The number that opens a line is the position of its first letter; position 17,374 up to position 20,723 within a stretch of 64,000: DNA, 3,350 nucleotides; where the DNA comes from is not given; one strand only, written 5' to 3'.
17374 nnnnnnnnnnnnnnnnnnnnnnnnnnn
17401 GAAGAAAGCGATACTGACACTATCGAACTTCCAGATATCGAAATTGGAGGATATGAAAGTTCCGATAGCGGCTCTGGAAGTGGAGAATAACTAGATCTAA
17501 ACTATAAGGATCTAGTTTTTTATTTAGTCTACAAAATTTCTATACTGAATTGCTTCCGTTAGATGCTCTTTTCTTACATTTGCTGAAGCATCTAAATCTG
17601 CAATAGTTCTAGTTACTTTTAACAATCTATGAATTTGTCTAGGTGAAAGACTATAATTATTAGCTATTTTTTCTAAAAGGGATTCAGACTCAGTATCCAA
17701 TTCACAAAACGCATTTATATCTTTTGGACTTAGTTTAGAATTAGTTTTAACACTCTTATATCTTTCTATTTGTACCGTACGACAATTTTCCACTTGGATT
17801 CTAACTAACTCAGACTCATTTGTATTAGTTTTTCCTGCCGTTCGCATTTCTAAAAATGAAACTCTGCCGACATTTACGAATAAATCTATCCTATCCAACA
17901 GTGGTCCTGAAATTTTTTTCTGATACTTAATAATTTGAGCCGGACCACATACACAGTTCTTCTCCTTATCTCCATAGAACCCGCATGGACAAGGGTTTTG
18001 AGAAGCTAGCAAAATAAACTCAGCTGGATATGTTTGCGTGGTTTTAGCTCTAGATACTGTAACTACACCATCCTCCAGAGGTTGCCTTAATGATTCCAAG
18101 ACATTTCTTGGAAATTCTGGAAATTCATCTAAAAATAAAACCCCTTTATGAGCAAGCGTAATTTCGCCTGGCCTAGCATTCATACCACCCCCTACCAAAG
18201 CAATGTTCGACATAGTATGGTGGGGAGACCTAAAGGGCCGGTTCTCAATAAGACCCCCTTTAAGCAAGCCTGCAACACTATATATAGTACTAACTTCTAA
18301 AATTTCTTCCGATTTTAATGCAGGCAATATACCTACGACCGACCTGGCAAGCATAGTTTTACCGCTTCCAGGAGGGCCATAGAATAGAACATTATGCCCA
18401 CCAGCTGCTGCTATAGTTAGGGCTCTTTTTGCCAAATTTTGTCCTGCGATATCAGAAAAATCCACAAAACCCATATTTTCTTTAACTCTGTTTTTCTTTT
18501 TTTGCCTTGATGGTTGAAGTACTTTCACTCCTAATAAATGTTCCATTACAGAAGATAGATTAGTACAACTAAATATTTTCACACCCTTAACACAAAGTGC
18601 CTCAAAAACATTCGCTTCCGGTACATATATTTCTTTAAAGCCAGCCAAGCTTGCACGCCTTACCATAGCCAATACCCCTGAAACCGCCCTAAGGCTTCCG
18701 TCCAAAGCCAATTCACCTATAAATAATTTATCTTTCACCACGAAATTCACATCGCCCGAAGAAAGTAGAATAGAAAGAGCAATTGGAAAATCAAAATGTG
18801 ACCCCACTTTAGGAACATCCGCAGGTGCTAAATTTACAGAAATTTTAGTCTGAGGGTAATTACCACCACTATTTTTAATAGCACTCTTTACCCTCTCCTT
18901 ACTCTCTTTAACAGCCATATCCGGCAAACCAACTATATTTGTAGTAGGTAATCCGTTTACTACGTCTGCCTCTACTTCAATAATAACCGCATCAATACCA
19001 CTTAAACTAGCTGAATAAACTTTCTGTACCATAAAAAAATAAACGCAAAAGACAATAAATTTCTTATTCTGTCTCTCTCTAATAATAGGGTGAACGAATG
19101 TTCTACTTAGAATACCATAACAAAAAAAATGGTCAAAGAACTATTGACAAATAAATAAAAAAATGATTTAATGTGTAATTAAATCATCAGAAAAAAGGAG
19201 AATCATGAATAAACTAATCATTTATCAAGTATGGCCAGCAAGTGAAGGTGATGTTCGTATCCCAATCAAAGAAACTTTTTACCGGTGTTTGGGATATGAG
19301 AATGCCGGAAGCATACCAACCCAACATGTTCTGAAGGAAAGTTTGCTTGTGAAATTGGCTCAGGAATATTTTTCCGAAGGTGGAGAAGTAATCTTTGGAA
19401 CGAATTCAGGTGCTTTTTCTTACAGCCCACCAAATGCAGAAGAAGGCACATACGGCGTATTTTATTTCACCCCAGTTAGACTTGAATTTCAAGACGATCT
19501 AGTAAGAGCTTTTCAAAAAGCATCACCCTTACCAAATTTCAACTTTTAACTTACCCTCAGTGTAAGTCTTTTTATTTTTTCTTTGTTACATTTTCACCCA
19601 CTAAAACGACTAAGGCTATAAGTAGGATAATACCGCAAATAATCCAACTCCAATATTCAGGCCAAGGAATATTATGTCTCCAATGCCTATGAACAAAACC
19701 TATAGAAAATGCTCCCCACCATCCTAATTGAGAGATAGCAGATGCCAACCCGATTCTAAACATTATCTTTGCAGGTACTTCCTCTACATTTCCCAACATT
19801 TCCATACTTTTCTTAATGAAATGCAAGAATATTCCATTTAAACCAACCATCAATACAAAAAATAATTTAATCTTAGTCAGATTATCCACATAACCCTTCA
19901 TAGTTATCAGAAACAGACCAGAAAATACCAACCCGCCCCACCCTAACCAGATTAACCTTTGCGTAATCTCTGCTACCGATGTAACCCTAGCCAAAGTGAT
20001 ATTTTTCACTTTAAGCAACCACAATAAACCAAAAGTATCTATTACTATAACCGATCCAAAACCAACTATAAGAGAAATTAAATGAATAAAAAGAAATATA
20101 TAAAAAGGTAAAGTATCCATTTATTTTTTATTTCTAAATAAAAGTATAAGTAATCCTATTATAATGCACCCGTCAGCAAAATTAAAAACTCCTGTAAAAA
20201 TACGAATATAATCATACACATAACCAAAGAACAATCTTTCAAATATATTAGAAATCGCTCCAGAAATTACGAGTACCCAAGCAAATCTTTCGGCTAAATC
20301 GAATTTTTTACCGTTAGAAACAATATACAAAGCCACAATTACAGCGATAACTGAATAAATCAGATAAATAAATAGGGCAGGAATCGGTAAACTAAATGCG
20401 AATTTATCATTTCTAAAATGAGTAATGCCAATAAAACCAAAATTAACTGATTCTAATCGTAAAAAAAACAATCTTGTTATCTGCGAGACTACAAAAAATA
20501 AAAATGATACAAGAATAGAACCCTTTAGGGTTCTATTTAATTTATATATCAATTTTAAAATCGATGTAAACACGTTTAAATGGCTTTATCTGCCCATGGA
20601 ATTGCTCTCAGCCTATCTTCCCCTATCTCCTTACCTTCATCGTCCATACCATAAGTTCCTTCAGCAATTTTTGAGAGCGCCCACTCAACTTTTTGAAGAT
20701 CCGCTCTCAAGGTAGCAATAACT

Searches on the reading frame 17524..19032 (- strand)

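Call 8: search_protein_families(library=pfam, proteins=[window:17524-19032:-], max_evalue=0.01)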
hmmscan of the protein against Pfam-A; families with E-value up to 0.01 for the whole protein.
window:17524-19032:- (502 aa): 12 families
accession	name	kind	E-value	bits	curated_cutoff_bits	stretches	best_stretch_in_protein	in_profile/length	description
PF01078.27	Mg_chelatase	-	4.3e-91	304.3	20.3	1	191-392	1-203/207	Magnesium chelatase, subunit ChlI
PF13541.12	ChlI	-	2.1e-42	144.3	27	1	20-141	1-121/121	Subunit ChlI of Mg-chelatase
PF13335.12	Mg_chelatase_C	-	6.4e-27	94.4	26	1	406-498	3-94/94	Magnesium chelatase, subunit ChlI C-terminal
PF00493.29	MCM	-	1.2e-08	34.8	23.3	1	210-386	55-202/224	MCM P-loop domain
PF07728.20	AAA_5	-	2.4e-08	34.5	22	1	214-349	1-125/139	AAA domain (dynein-related subfamily)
PF00158.32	Sigma54_activat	-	3.4e-06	27.3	20.2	1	206-325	16-123/168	Sigma-54 interaction domain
PF00004.35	AAA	-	2e-05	25.5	21.2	1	215-236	1-22/131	ATPase family associated with various cellular activities (AAA)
PF05362.19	Lon_C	-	0.00016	21.8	21.1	1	17-166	42-202/205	Lon protease (S16) C-terminal proteolytic domain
PF05496.18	RuvB_N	-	0.00025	21.3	27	0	213-232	34-53/159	Holliday junction DNA helicase RuvB P-loop domain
PF13401.12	AAA_22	-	0.0023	18.7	27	0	215-239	8-32/130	AAA domain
PF07724.20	AAA_2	-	0.0026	18.3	27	0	214-335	5-115/166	AAA domain (Cdc48 subfamily)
PF05970.20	PIF1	-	0.0086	16.1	25.9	0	208-321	18-128/223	PIF1-like helicase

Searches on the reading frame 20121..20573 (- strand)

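Call 8: search_protein_families(library=pfam, proteins=[window:20121-20573:-], max_evalue=0.01)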
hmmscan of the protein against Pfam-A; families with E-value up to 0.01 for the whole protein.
window:20121-20573:- (150 aa): 1 family
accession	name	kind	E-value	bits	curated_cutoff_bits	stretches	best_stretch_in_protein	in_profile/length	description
PF01252.23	Peptidase_A8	-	1.1e-18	68.2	25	1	23-146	2-138/142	Signal peptidase (SPase) II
